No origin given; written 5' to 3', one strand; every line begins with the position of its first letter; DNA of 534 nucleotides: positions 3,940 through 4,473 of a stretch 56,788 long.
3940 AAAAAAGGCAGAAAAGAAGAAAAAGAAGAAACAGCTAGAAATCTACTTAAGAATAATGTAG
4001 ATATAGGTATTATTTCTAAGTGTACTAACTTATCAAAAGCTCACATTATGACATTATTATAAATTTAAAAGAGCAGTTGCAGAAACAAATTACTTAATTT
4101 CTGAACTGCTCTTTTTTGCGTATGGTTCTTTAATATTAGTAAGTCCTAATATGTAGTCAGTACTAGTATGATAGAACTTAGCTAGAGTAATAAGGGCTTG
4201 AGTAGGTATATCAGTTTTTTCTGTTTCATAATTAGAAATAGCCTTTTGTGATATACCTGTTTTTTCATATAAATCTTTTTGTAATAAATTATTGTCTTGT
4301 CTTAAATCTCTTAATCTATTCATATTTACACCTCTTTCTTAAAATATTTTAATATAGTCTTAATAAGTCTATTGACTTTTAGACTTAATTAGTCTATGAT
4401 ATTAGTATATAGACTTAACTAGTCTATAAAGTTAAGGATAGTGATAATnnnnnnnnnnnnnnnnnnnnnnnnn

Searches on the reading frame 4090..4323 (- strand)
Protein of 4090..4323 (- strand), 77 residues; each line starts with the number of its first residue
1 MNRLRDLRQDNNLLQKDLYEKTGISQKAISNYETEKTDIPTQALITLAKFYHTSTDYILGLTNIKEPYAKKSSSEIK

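Call 4: search_protein_families(library=pfam, proteins=[window:4090-4323:-], max_evalue=0.01)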
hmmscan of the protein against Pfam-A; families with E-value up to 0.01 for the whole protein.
window:4090-4323:- (77 aa): 5 families
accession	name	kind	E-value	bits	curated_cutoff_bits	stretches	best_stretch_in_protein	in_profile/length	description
PF01381.28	HTH_3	-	1.1e-11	45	23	1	4-58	1-55/55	Helix-turn-helix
PF12844.13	HTH_19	-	7.6e-09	35.8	30.2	1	2-62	2-62/64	Helix-turn-helix domain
PF13560.12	HTH_31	-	4.9e-07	30.4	27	1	3-55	5-58/64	Helix-turn-helix domain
PF13443.12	HTH_26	-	2.7e-05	24.8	22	1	3-53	1-52/63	Cro/C1-type HTH DNA-binding domain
PF22495.2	HTH_92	-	0.0097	15.6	27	0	5-42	1-37/45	RsaL-like HTH domain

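Call 54: search_protein_families(library=ncbifam, proteins=[window:4090-4323:-], max_evalue=0.01)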
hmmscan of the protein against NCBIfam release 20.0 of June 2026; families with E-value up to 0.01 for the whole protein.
window:4090-4323:- (77 aa): 13 families
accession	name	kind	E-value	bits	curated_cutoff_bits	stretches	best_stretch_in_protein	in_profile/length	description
NF041951.1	phage_RstR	subfamily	1e-10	41.8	80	1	2-68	5-71/108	RstR family transcriptional repressor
NF007271.0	PRK09726.1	equivalog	1.8e-06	27.8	79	1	2-66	15-75/88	type II toxin-antitoxin system antitoxin HipB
NF007257.0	PRK09706.1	subfamily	3.1e-05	23.8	101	1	2-68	8-74/135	transcriptional repressor DicA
NF047948.1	male_kill_WMK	equivalog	3.3e-05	23.5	300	1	4-50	10-56/300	WO male-killing family protein Wmk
NF052239.1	antitox_spr1629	equivalog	8.5e-05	21.8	335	1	3-61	6-64/377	spr1629 family repressor/antitoxin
NF003162.0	PRK04140.1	equivalog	0.00013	21.1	263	1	2-52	129-179/317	transcriptional regulator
TIGR03830.1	CxxCG_CxxCG_HTH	subfamily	0.00026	20.8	61.8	1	3-46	69-114/127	type II TA system antitoxin MqsA family protein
TIGR03070.1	couple_hipB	subfamily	0.00049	20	71.65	1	3-46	6-49/58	type II toxin-antitoxin system Y4mF family antitoxin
NF041575.1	antitoxPezA_Strep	equivalog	0.00059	19.8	290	1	4-67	6-69/158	type II toxin-antitoxin system antitoxin PezA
NF007408.0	PRK09943.1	equivalog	0.0011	18.6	211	1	2-54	10-62/185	HTH-type transcriptional regulator PuuR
NF006015.0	PRK08154.1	subfamily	0.002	17.3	204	1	2-62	33-93/314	anaerobic benzoate catabolism transcriptional regulator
NF038310.1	lysogeny_AimR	equivalog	0.0054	15.8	70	1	7-54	4-51/365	AimR family lysis-lysogeny pheromone receptor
TIGR01797.1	CM_P_1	equivalog_domain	0.0086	16.2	73.7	0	18-61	29-70/83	chorismate mutase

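Call 56: search_protein_families(library=padloc, proteins=[window:4090-4323:-], max_evalue=0.001)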
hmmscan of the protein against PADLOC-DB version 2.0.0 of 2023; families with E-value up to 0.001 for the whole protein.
window:4090-4323:- (77 aa): 10 families
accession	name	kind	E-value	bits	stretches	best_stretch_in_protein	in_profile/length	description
PDLC02926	HTH_VI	-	4.4e-07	28.1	1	3-64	5-66/92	-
PDLC04142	capH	-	6.7e-07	28.3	1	2-63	9-70/103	capH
PDLC03954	RmrA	-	1.5e-06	25.4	1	2-62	13-73/380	-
PDLC03945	RmrA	-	6.5e-06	23.5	1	3-64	6-67/394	-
PDLC03952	RmrA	-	1.8e-05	21.8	1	2-57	25-80/395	-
PDLC03947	RmrA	-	2.5e-05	21.3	1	2-59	14-71/383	-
PDLC03671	Control_protein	-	5.4e-05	21.4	1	4-63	19-78/84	control protein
PDLC03944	RmrA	-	8.6e-05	19.8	1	2-61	9-68/384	-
PDLC03949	RmrA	-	9.3e-05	19.4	1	2-59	5-62/363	-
PDLC03951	RmrA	-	0.0002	18.4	1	2-60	11-69/400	-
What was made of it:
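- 4090..4323 (-): Divergent XRE/HTH_3 regulator gene of copy 1 (77 aa). Call 4 (HTH_3, E 1.1e-11); calls 54, 56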
